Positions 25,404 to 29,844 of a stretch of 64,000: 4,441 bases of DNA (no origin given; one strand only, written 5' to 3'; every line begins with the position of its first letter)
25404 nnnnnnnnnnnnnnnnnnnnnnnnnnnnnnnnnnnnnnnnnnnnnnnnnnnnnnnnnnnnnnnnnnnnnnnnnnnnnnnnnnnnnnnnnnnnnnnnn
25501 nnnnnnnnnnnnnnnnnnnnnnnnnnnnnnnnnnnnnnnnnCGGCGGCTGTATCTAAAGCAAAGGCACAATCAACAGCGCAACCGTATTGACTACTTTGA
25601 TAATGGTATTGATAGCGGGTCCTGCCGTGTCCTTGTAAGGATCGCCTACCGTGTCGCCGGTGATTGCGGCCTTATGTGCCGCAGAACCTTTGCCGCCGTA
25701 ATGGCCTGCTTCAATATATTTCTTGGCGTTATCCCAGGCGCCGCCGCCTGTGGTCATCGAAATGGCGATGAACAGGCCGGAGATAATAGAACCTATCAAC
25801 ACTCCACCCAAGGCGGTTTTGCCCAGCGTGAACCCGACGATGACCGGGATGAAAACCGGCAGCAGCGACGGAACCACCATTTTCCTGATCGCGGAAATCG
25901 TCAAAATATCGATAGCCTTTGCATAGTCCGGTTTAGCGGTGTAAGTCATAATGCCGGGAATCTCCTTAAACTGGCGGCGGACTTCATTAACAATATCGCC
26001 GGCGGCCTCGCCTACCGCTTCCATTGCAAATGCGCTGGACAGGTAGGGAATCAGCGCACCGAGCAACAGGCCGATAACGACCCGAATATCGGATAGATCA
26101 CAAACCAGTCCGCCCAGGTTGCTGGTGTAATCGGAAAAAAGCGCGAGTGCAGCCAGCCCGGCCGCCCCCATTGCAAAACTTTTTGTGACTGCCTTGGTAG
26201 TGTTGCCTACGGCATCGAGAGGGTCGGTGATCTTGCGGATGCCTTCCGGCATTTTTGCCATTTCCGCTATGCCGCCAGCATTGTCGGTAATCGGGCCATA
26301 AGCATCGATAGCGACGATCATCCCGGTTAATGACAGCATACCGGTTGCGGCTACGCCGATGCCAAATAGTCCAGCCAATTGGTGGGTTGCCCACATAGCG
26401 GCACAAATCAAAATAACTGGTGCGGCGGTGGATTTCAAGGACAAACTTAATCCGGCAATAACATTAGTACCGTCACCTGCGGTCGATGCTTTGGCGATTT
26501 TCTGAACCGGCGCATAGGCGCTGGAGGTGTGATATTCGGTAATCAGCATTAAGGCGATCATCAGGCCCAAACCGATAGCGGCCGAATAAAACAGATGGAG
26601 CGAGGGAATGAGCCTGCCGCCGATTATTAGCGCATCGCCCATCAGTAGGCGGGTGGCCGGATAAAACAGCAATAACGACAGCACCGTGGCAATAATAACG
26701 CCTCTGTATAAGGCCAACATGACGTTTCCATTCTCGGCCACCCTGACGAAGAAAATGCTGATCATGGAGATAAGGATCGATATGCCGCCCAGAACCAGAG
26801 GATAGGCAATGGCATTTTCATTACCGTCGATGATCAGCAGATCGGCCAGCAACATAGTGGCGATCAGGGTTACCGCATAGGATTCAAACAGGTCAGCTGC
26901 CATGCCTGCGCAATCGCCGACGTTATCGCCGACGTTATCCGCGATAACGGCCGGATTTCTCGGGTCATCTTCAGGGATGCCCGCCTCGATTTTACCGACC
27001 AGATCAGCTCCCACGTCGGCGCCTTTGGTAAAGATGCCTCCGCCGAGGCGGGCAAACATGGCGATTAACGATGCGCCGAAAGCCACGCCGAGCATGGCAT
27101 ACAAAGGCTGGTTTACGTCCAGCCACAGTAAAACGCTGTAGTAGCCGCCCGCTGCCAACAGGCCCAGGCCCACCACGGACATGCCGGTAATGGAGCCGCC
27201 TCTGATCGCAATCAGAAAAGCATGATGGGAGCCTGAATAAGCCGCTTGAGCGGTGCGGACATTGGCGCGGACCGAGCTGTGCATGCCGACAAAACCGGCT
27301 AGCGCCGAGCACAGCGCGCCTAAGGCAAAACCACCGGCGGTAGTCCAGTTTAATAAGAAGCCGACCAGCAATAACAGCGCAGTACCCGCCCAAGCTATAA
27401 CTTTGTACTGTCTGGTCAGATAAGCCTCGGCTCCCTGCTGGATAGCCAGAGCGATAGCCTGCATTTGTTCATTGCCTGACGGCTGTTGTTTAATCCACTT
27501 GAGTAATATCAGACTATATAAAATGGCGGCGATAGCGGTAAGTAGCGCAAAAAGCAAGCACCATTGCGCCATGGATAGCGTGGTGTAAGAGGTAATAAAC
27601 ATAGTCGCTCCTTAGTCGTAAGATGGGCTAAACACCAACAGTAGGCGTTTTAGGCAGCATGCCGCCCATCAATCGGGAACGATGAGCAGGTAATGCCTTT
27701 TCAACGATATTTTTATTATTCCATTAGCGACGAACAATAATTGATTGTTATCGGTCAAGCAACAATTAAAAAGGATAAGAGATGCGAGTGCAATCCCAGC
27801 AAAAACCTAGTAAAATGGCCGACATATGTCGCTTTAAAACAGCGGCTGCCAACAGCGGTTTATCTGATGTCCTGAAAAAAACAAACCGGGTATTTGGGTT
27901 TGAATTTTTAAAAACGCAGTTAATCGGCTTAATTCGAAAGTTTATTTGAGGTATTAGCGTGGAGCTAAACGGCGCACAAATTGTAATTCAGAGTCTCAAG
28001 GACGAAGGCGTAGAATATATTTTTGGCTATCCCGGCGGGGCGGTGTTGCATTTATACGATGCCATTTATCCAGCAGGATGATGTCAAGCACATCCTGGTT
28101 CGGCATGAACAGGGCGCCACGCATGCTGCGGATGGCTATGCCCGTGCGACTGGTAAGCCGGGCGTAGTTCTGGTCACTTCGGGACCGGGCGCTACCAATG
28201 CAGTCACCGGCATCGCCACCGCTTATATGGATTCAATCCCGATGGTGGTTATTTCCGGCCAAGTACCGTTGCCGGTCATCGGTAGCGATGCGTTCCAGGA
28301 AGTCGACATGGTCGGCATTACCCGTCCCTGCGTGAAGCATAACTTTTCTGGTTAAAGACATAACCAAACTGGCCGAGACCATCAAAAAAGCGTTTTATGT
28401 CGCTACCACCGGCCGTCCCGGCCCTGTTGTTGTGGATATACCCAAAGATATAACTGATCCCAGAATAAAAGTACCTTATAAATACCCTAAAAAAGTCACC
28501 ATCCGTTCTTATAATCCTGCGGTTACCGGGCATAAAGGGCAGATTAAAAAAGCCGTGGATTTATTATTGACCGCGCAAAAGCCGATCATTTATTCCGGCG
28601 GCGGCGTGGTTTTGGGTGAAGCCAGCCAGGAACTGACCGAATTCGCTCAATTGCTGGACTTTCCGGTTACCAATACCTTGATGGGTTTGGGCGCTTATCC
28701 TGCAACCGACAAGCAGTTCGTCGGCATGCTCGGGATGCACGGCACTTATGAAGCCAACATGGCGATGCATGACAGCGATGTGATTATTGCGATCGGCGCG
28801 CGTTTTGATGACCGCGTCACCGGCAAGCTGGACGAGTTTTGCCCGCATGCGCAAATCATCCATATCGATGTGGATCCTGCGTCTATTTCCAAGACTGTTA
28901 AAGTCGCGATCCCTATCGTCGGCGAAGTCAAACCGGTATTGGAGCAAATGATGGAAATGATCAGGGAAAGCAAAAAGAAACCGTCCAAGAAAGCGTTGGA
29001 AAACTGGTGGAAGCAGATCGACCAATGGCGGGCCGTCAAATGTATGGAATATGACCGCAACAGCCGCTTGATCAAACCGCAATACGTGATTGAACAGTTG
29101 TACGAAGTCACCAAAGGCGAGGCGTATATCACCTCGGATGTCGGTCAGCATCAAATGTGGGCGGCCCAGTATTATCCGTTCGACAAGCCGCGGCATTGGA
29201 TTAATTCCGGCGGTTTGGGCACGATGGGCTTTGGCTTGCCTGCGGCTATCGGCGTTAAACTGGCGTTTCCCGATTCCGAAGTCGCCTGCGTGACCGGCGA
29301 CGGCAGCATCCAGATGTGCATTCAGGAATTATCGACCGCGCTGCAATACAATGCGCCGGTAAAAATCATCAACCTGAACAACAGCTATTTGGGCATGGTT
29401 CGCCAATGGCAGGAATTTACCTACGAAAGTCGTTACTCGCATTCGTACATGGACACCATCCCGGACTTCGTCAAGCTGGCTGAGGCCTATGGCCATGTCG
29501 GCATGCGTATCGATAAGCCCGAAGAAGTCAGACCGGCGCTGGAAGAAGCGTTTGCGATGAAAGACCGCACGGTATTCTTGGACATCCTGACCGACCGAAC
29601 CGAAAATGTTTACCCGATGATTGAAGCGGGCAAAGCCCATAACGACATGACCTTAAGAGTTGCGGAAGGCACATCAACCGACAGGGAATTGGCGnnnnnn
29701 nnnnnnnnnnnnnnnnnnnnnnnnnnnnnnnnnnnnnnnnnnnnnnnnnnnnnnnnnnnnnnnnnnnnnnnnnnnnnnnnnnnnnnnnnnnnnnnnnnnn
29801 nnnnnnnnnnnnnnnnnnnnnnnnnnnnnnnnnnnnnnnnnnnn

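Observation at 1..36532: Patchy pile-up of single-base frameshifts in conserved genes over the left 37 kb, with none in the right 27 kb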

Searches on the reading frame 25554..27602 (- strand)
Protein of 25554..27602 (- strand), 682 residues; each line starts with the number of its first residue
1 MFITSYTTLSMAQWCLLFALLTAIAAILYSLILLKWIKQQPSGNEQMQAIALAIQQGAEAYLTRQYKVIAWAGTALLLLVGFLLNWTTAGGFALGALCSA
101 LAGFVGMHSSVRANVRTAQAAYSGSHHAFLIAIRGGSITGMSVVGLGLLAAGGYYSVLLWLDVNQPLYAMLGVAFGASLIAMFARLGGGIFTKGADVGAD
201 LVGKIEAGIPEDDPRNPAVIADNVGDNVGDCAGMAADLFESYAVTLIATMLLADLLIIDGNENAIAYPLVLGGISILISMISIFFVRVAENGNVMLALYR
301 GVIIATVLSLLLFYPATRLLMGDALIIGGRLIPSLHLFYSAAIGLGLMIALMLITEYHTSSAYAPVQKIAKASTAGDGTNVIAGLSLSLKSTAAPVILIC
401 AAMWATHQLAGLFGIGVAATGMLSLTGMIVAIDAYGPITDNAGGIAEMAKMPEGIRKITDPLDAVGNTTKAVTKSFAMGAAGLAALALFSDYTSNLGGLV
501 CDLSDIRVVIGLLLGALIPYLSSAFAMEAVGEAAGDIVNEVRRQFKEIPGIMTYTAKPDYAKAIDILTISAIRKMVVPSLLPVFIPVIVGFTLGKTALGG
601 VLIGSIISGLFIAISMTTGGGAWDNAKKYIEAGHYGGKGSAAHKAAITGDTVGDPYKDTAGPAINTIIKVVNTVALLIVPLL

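Call 5: find_encoding_contigs(protein=window:25554-27602:-, flank=10000, max_places=10)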
Protein window:25554-27602:- (682 aa): no gene with exactly this product is on record in the collection.

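Call 7: find_related_loci(query=window:25554-27602:-, collection=genome_contigs, flank=10000)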
Query window:25554-27602:- (682 aa) in genome_contigs; peptide patterns used: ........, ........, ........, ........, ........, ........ (x = any residue, [..] = any of these).
600 stretches matched a pattern (row limit reached: there are more); 600 encode a relative of the query (tblastn E <= 1e-3); the best 80 are kept; 80 distinct loci.
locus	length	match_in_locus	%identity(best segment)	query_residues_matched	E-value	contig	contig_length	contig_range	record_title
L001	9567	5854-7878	64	16-682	0e+0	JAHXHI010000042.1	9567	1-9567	MAG: gamma proteobacterium symbiont of Bathyaustriella thionipta isolate L181_T1 c_000000000214, whole genome shotgun se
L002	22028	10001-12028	63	16-682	0e+0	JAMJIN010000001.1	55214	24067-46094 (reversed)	MAG: Chromatiales bacterium isolate OKLCSY NODE_1_length_55214_cov_186.068_1, whole genome shotgun sequence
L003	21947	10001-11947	65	34-682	0e+0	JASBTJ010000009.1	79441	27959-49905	MAG: Gammaproteobacteria bacterium isolate BWSM_30 k141_1515932, whole genome shotgun sequence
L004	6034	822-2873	61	3-682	0e+0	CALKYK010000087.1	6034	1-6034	MAG TPA_asm: uncultured Gammaproteobacteria bacterium isolate SRR7515932_bin.44_CONCOCT_v1.1_MAG genome assembly, contig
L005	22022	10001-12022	62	15-682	0e+0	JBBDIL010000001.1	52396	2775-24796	MAG: Burkholderiales bacterium isolate LejiaA_63_26 Lejia_A_1105_length_52396_cov_15, whole genome shotgun sequence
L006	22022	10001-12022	60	13-682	0e+0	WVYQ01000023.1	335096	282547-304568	MAG: Woeseiaceae bacterium isolate CS3-C006 C_merged_R1_(paired)_contig_125346, whole genome shotgun sequence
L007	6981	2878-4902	62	16-682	0e+0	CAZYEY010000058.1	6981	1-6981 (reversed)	MAG TPA_asm: uncultured Thiobacillus sp. isolate binchicken_co23_236 genome assembly, contig: k141_576436, whole genome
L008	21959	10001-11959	64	34-680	0e+0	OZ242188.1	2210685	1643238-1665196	MAG: Nitrosomonadaceae bacterium isolate 345e2db2-26ea-423b-8398-d52ac4262650 genome assembly, chromosome: 1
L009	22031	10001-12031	63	11-675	0e+0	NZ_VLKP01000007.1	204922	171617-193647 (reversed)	Aerolutibacter ruishenii strain CGMCC 1.10136 IP93DRAFT_scaffold00007.7, whole genome shotgun sequence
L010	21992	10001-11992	62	16-682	0e+0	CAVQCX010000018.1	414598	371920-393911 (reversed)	MAG: uncultured Gammaproteobacteria bacterium isolate MFD02416.bin.1.273 genome assembly, contig: contig_52367, whole ge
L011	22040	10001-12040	60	16-682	0e+0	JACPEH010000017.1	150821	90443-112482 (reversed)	MAG: Rhodocyclales bacterium isolate NC_groundwater_330_Ag_B-0.1um_67_97 GD18-4_B1_scaffold_672838, whole genome shotgun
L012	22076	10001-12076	59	16-682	0e+0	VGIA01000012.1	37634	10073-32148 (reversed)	MAG: Betaproteobacteria bacterium isolate K_DeepCast_65m_m2_129 K_DeepCast_65m_m2_129_Ga0194128_10001719, whole genome s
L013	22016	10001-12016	61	16-682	0e+0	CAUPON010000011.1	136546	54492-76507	MAG: uncultured Albidiferax sp. isolate m13-metabat.12 genome assembly, contig: m13-c46, whole genome shotgun sequence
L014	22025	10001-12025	61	13-682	0e+0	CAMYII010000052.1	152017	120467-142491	MAG: Acidiferrobacterales bacterium isolate ES_Gamma_002 genome assembly, contig: scaffold_271, whole genome shotgun seq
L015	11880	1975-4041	61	5-682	0e+0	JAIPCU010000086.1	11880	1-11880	MAG: Candidatus Methylopumilus sp. isolate Tobar2m-G31 Tobar2m-C4846, whole genome shotgun sequence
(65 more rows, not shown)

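Call 41: search_protein_families(library=pfam, proteins=[window:25557-27602:-], max_evalue=0.01)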
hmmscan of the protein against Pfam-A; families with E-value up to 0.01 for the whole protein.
window:25557-27602:- (682 aa): 1 family
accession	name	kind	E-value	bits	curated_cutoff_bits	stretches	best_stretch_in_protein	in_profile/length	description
PF03030.21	H_PPase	-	3.9e-256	852.2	29.7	1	24-678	1-645/645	Inorganic H+ pyrophosphatase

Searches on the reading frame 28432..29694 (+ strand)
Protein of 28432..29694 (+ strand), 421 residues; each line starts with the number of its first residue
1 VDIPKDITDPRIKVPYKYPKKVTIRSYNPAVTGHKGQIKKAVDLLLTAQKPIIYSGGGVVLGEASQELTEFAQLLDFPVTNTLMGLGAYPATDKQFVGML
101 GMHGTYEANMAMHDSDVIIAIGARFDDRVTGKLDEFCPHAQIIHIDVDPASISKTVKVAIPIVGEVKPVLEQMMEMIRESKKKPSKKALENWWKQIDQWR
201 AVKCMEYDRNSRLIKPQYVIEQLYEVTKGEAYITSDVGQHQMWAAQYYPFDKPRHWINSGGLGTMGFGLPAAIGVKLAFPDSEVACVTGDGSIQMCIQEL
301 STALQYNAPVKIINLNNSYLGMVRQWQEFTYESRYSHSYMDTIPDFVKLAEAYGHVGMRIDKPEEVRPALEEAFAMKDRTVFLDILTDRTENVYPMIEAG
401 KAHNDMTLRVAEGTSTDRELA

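Call 8: find_homologous_proteins(query=window:28432-29694:+, max_evalue=1e-50)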
Query window:28432-29694:+ (421 aa): 8000 proteins with E <= 1e-50 among 8000 candidates; the best 120 are listed.
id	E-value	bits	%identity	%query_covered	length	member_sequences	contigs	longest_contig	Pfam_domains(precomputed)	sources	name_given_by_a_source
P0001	2.5e-279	944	97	100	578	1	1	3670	PF02775.27,PF02776.24,PF00205.29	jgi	jgi:acetolactate synthase-1/2/3 large subunit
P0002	4.8e-279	943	97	100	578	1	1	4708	PF02775.27,PF02776.24,PF00205.29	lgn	-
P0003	4.8e-279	943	97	100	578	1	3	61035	PF02775.27,PF02776.24,PF00205.29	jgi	jgi:acetolactate synthase-1/2/3 large subunit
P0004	6.6e-279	943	97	100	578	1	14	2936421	PF02775.27,PF02776.24,PF00205.29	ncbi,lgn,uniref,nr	ncbi:acetolactate synthase 3 large subunit [Methylobacter tundripaludum]|uniref:Acetolactate synthas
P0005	6.7e-279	943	97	100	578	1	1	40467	PF02775.27,PF02776.24,PF00205.29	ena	-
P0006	1.7e-278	941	97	100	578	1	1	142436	PF02775.27,PF02776.24,PF00205.29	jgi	-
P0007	1.7e-278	941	97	100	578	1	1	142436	PF02775.27,PF02776.24,PF00205.29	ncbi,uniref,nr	ncbi:MAG: acetolactate synthase 3 large subunit [Methylobacter sp.]|uniref:acetolactate synthase 3 l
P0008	2.3e-278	941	96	100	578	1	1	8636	PF02775.27,PF02776.24,PF00205.29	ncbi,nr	ncbi:MAG: acetolactate synthase 3 large subunit [Methylobacter sp.]|nr:acetolactate synthase 3 large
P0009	2.3e-278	941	96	100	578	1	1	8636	PF02775.27,PF02776.24,PF00205.29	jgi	jgi:acetolactate synthase-1/2/3 large subunit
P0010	8.6e-278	939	96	100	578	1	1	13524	PF02775.27,PF02776.24,PF00205.29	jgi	-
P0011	2.2e-277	938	96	100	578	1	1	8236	PF02775.27,PF02776.24,PF00205.29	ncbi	ncbi:MAG: acetolactate synthase 3 large subunit [Methylobacter sp.]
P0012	4.7e-277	937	96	100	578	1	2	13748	PF02775.27,PF02776.24,PF00205.29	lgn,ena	-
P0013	8.9e-277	936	95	100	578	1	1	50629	PF02775.27,PF02776.24,PF00205.29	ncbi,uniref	ncbi:acetolactate synthase 3 large subunit [Methylobacter sp. Wu8]|uniref:acetolactate synthase 3 la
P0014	1.6e-276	935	95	100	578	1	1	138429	PF02775.27,PF02776.24,PF00205.29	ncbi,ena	-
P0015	1.7e-276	935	96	100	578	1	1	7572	PF02775.27,PF02776.24,PF00205.29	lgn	-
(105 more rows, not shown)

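Call 9: find_encoding_contigs(protein=P0004, flank=10000, max_places=6)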
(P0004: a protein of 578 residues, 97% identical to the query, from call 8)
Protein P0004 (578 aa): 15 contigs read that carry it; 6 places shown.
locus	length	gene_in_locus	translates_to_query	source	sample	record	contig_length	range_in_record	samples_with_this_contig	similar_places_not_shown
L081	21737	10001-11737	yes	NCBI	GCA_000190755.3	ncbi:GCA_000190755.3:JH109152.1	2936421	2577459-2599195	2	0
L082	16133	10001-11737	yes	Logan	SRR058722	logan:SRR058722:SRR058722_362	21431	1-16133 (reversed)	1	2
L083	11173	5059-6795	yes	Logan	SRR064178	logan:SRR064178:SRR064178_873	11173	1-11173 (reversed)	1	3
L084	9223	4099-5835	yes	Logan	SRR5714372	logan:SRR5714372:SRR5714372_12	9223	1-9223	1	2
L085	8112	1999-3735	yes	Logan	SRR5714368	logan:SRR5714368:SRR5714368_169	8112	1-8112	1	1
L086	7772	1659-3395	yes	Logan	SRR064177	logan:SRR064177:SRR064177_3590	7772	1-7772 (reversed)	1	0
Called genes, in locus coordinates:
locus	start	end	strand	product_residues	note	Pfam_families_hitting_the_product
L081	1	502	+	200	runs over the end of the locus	PF00578:AhpC-TSA, PF08534:Redoxin, PF10417:1-cysPrx_C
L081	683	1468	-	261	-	-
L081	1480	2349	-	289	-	PF01430:HSP33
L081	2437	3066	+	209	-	PF01625:PMSR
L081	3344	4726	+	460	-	PF02518:HATPase_c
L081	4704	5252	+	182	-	PF00072:Response_reg, PF02954:HTH_8, PF13556:HTH_30 (weak)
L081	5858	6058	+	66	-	-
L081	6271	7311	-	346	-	PF04613:LpxD, PF25084:LbH_EIF2B, PF14602:Hexapep_2 (faint), PF25087:GMPPB_C, PF00132:Hexapep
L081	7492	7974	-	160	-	PF01967:MoaC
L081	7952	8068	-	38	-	-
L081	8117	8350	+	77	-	PF02597:ThiS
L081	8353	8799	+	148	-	PF02391:MoaE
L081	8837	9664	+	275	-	PF10977:DUF2797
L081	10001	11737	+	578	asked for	PF02776:TPP_enzyme_N, PF00205:TPP_enzyme_M, PF02775:TPP_enzyme_C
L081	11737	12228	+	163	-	PF01842:ACT, PF22629:ACT_AHAS_ss, PF13710:ACT_5, PF10369:ALS_ss_C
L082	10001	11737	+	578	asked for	PF02776:TPP_enzyme_N, PF00205:TPP_enzyme_M, PF02775:TPP_enzyme_C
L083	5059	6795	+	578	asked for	PF02776:TPP_enzyme_N, PF00205:TPP_enzyme_M, PF02775:TPP_enzyme_C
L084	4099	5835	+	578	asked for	PF02776:TPP_enzyme_N, PF00205:TPP_enzyme_M, PF02775:TPP_enzyme_C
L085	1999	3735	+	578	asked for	PF02776:TPP_enzyme_N, PF00205:TPP_enzyme_M, PF02775:TPP_enzyme_C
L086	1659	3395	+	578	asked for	PF02776:TPP_enzyme_N, PF00205:TPP_enzyme_M, PF02775:TPP_enzyme_C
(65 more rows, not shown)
